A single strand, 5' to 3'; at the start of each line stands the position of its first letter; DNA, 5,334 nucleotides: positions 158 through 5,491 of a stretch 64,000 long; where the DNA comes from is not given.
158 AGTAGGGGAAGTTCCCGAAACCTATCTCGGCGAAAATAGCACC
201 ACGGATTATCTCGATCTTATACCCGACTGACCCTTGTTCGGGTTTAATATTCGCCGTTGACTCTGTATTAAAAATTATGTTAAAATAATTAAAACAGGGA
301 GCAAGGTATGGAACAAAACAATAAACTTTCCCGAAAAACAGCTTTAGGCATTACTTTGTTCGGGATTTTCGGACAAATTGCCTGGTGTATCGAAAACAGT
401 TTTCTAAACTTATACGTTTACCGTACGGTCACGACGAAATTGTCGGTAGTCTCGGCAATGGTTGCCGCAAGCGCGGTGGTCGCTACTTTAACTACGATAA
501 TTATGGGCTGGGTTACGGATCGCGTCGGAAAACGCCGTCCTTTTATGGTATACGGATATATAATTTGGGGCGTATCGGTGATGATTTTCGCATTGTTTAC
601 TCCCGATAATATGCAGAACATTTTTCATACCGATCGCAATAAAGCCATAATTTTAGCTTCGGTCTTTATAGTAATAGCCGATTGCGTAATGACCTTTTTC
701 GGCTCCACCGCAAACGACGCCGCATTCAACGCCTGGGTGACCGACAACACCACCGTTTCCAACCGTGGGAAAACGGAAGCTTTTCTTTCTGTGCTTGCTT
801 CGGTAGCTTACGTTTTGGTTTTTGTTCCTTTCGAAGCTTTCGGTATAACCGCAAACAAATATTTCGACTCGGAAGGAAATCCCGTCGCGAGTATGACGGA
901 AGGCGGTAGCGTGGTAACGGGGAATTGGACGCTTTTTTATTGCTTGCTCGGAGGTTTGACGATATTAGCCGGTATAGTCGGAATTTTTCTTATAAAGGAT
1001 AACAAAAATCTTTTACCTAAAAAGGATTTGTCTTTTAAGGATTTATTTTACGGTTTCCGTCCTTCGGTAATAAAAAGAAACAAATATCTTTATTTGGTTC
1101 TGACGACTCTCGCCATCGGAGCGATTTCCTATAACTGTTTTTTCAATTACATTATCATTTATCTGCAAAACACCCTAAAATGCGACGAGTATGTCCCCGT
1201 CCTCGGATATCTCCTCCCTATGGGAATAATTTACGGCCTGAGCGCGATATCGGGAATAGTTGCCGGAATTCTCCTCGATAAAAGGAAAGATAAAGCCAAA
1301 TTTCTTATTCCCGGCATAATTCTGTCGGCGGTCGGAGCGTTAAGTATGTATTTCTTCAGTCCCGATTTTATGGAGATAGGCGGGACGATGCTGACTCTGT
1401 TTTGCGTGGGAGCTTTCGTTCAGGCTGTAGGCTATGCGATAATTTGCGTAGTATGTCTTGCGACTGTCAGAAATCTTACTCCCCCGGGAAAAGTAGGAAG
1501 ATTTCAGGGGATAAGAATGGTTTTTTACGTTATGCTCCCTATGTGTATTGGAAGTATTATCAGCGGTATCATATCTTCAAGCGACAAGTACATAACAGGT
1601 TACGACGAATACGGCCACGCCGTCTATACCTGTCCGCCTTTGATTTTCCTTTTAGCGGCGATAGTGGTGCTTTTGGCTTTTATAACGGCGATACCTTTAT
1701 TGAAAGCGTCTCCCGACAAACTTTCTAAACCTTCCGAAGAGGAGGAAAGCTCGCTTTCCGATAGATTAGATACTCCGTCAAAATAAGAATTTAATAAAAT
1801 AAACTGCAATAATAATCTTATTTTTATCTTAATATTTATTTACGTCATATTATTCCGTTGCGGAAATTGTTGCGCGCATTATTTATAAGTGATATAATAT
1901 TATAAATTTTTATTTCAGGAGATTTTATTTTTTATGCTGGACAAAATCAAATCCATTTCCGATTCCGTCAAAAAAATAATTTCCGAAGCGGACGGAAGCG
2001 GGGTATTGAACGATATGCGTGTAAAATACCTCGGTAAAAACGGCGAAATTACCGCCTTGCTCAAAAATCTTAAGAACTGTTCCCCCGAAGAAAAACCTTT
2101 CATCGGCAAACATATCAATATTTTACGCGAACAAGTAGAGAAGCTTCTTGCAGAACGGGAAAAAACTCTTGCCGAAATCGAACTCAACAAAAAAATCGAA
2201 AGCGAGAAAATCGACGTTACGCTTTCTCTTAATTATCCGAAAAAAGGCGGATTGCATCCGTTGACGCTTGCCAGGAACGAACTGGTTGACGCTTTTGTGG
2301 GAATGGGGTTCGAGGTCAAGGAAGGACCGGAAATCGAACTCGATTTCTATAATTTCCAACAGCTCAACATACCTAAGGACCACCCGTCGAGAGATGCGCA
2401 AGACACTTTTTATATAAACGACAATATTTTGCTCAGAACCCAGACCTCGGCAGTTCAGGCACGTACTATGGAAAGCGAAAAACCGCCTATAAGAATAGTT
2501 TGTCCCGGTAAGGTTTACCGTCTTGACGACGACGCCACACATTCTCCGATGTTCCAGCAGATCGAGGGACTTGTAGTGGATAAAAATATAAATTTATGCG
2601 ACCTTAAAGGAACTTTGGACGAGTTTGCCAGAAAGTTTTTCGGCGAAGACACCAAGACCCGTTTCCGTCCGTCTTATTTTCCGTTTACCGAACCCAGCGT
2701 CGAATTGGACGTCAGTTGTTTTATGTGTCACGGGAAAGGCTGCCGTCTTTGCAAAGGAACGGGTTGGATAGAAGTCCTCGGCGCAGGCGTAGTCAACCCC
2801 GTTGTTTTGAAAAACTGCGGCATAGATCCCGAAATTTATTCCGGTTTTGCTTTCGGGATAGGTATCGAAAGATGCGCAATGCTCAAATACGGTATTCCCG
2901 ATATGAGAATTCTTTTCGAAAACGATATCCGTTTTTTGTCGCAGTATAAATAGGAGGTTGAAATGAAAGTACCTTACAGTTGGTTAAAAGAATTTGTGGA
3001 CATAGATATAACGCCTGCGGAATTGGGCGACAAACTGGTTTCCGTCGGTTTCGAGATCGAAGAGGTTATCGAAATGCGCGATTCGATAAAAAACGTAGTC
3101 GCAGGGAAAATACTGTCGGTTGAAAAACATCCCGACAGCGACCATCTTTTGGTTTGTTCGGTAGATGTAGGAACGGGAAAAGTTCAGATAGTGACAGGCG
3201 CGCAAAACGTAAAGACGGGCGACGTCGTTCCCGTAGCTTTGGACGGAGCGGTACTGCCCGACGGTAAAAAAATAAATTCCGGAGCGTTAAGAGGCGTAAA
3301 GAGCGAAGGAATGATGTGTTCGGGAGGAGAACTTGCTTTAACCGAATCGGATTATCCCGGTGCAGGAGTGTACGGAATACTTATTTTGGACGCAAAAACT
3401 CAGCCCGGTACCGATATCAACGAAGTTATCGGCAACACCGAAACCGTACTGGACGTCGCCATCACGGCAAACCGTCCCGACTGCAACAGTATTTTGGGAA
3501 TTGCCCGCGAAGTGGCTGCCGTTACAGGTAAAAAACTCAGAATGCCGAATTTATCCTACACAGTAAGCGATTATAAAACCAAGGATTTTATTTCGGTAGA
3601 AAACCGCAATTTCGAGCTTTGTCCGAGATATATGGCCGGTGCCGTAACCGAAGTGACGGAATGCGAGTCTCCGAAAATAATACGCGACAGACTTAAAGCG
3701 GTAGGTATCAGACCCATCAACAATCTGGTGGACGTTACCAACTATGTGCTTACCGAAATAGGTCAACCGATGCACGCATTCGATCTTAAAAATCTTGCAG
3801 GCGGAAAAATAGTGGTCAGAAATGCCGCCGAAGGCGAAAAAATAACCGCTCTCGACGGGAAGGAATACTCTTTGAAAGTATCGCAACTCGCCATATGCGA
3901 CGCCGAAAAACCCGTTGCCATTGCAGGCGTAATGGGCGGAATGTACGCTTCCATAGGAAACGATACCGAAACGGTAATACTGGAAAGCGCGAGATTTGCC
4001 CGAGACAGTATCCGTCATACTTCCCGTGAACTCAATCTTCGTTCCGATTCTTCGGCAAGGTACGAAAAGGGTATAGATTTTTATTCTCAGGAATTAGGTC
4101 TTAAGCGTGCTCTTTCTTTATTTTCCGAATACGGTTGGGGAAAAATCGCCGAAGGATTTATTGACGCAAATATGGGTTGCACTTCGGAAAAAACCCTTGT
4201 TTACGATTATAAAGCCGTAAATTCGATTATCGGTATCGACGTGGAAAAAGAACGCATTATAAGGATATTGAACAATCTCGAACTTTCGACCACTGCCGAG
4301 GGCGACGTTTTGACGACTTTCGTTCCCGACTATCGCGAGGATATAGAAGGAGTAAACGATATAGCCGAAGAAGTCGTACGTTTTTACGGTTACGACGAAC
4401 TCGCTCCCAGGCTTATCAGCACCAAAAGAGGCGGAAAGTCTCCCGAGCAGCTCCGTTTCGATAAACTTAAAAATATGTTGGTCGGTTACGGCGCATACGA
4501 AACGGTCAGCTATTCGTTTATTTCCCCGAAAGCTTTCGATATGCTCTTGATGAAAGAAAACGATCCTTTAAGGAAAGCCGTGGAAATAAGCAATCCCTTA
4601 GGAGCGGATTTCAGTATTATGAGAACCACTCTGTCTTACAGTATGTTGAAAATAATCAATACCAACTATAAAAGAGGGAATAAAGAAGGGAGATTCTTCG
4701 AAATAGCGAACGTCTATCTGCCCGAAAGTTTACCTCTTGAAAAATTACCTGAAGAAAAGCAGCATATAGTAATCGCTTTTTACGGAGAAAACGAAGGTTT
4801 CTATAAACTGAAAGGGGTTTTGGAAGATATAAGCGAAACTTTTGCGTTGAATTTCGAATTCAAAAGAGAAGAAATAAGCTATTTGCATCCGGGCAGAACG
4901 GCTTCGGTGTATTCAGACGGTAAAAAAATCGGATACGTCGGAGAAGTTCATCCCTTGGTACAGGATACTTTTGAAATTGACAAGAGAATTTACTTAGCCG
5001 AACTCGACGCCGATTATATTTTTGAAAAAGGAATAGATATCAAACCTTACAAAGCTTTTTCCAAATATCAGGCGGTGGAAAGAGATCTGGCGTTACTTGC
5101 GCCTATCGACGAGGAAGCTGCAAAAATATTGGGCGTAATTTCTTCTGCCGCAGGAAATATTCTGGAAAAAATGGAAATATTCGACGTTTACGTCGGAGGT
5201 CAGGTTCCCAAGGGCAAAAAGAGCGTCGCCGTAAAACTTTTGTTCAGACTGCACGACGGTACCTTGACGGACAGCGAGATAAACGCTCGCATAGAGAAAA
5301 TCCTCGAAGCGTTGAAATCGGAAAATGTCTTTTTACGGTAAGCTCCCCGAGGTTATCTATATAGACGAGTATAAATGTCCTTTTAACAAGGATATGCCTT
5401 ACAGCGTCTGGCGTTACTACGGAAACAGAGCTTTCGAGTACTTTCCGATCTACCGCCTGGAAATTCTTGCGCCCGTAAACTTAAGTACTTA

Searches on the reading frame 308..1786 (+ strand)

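Call 50: search_protein_families(library=pfam, proteins=[window:308-1786:+])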
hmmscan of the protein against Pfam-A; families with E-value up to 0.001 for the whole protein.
window:308-1786:+ (492 aa): 2 families
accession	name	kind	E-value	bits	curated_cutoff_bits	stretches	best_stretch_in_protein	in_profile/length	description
PF07690.21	MFS_1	-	6.3e-37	127.7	33.4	2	31-352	17-290/347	Major Facilitator Superfamily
PF12832.13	MFS_1_like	-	4.6e-07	29.7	25.2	0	85-423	136-362/373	MFS_1 like family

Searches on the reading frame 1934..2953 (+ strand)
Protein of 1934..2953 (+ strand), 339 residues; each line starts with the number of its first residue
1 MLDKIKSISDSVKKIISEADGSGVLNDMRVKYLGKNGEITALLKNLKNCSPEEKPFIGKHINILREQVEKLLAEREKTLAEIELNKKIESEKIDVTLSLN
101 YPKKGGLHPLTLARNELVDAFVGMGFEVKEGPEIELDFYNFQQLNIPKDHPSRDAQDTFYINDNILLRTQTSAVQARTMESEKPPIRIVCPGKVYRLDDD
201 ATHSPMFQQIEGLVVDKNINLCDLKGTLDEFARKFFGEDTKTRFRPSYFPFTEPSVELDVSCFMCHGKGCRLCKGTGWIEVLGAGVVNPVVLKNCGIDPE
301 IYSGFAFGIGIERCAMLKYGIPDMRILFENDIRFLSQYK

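Call 50: search_protein_families(library=pfam, proteins=[window:1934-2953:+])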
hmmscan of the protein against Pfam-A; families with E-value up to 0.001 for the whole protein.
window:1934-2953:+ (339 aa): 2 families
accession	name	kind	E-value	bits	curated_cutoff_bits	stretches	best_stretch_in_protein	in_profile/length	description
PF01409.25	tRNA-synt_2d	-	1.2e-101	339.7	19.8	1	92-338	1-246/246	tRNA synthetases class II core domain (F)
PF02912.23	Phe_tRNA-synt_N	-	1.2e-21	76.9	22.3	1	25-87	6-68/69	Aminoacyl tRNA synthetase class II, N-terminal domain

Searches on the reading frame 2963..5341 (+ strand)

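Call 50: search_protein_families(library=pfam, proteins=[window:2963-5341:+])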
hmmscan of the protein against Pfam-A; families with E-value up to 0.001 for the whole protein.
window:2963-5341:+ (792 aa): 5 families
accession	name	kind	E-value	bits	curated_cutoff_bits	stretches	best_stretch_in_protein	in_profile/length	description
PF03483.22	B3_4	-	6.3e-61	205.4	29.3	1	220-390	2-172/174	B3/4 domain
PF17759.6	tRNA_synthFbeta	-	8.3e-61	205.6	22.4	1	486-682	9-213/214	Phenylalanyl tRNA synthetase beta chain CLM domain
PF03147.19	FDX-ACB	-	4.1e-25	88.5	31.1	1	700-787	1-88/94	Ferredoxin-fold anticodon binding domain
PF01588.26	tRNA_bind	-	1.9e-20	73.2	27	1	46-150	2-95/96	Putative tRNA binding domain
PF03484.21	B5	-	2.7e-19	69.6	28.6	1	415-477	4-67/67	tRNA synthetase B5 domain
